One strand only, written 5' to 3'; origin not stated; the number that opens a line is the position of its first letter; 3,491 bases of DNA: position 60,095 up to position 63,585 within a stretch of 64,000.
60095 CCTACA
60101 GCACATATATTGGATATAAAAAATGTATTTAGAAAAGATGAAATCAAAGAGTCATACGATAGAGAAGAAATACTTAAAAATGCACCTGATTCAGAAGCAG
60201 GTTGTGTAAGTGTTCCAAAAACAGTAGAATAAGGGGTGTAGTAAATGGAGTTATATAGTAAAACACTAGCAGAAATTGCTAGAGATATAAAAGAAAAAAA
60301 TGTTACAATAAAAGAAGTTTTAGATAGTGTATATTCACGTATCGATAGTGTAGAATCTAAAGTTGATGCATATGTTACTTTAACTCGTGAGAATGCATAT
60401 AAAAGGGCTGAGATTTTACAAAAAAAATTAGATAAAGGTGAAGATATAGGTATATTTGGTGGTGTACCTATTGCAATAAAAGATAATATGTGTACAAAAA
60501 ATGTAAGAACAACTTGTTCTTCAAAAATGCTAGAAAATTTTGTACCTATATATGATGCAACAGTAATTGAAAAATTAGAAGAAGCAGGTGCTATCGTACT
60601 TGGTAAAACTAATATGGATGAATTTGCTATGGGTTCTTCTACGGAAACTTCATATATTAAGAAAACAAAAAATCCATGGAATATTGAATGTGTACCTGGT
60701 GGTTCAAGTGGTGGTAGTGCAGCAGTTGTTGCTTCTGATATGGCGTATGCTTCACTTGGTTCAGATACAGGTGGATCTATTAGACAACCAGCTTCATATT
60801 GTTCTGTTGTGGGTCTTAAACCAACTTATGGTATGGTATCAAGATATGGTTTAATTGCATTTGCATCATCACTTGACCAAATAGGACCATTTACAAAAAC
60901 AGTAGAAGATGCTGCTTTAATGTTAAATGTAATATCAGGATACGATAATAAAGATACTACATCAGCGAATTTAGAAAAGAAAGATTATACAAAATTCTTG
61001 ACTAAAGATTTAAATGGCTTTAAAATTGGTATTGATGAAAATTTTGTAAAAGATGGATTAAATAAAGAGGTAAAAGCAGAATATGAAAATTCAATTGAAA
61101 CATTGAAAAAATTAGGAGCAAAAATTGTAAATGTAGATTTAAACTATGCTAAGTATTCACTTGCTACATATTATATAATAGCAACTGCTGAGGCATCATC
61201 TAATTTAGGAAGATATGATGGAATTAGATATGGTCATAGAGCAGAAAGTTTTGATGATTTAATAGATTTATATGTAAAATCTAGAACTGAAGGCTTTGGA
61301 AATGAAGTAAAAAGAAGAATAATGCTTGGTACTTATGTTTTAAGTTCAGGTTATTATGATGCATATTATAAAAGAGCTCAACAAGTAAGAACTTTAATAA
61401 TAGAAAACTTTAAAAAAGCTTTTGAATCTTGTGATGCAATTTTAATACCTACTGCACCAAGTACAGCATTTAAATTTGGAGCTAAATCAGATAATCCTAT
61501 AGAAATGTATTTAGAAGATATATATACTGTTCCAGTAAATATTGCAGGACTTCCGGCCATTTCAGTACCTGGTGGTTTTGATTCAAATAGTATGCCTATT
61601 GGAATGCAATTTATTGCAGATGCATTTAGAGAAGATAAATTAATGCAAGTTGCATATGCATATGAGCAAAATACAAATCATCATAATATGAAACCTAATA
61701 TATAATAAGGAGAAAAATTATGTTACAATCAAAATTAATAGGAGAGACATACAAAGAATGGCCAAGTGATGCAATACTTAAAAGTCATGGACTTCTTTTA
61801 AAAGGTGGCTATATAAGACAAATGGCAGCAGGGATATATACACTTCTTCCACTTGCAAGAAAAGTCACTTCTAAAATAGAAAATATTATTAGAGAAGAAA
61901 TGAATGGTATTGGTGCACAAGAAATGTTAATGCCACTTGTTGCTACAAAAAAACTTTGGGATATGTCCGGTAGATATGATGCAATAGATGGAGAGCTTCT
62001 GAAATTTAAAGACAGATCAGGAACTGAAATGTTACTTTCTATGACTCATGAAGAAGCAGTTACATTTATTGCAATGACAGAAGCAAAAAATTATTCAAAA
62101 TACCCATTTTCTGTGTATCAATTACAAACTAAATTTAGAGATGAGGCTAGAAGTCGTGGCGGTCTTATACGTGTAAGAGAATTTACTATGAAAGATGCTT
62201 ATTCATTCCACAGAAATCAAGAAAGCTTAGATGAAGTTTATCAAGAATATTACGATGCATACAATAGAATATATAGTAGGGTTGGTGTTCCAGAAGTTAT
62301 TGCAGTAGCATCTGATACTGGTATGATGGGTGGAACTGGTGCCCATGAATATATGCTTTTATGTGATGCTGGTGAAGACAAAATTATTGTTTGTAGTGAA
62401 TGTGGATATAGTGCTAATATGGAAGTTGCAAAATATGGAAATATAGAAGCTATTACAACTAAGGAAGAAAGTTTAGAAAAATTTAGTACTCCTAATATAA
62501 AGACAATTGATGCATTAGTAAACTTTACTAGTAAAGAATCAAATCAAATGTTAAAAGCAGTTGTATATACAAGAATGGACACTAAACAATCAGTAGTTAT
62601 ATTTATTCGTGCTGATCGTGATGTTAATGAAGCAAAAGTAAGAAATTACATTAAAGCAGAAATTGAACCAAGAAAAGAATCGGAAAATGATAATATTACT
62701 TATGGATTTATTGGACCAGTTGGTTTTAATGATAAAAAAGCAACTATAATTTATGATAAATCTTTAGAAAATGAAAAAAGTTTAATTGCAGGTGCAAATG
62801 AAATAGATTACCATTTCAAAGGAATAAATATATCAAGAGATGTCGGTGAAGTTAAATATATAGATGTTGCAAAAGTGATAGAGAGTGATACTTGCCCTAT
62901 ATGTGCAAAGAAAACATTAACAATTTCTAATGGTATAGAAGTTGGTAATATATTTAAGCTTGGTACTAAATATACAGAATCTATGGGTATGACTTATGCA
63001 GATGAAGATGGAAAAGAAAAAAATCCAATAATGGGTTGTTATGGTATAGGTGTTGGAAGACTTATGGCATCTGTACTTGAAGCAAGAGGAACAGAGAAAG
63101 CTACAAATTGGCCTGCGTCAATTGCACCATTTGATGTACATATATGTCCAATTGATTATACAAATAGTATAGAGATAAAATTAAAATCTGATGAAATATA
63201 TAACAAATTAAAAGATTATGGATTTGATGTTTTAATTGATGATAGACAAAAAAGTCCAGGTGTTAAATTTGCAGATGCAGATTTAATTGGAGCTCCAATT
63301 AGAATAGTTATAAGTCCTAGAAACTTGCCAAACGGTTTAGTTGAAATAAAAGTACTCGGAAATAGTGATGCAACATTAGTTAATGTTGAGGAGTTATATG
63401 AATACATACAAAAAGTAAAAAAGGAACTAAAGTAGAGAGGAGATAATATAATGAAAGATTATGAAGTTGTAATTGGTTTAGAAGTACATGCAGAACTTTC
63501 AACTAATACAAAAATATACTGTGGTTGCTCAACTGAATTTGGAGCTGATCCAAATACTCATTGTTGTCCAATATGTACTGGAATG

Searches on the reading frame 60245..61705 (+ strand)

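Call 54: search_protein_families(library=pfam, proteins=[window:60245-61705:+], max_evalue=0.00001)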
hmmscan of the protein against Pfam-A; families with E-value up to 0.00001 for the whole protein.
window:60245-61705:+ (486 aa): 1 family
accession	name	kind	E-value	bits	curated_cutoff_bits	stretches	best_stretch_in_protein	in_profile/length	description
PF01425.27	Amidase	-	1.7e-158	528.8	27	1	24-466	1-444/445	Amidase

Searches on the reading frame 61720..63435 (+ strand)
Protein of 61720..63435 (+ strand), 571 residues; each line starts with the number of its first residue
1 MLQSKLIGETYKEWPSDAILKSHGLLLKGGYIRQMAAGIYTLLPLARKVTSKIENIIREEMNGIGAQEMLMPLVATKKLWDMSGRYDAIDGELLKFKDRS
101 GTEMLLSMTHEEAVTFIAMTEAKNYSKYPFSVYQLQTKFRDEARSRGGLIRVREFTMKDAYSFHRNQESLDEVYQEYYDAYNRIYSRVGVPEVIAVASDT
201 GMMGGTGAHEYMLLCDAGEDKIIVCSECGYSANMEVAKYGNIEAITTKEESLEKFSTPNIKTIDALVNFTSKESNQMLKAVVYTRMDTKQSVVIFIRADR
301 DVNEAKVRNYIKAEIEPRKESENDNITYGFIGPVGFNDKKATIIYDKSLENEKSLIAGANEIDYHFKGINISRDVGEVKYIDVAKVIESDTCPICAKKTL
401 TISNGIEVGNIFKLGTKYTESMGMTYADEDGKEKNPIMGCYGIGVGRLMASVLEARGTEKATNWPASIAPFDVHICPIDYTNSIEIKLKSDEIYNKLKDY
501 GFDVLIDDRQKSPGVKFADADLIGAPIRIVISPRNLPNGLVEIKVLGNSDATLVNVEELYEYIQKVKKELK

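Call 54: search_protein_families(library=pfam, proteins=[window:61720-63435:+], max_evalue=0.00001)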
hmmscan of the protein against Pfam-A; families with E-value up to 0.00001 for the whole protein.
window:61720-63435:+ (571 aa): 3 families
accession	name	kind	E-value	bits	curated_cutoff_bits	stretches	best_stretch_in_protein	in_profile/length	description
PF00587.30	tRNA-synt_2b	-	9.2e-34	117.5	29.3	1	95-455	2-178/179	tRNA synthetase class II core domain (G, H, P, S and T)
PF03129.25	HGTP_anticodon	-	2.3e-16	60.1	21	1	473-565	2-93/94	Anticodon binding domain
PF04073.20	tRNA_edit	-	3.5e-16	59.8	25.5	1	257-368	1-115/123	Aminoacyl-tRNA editing domain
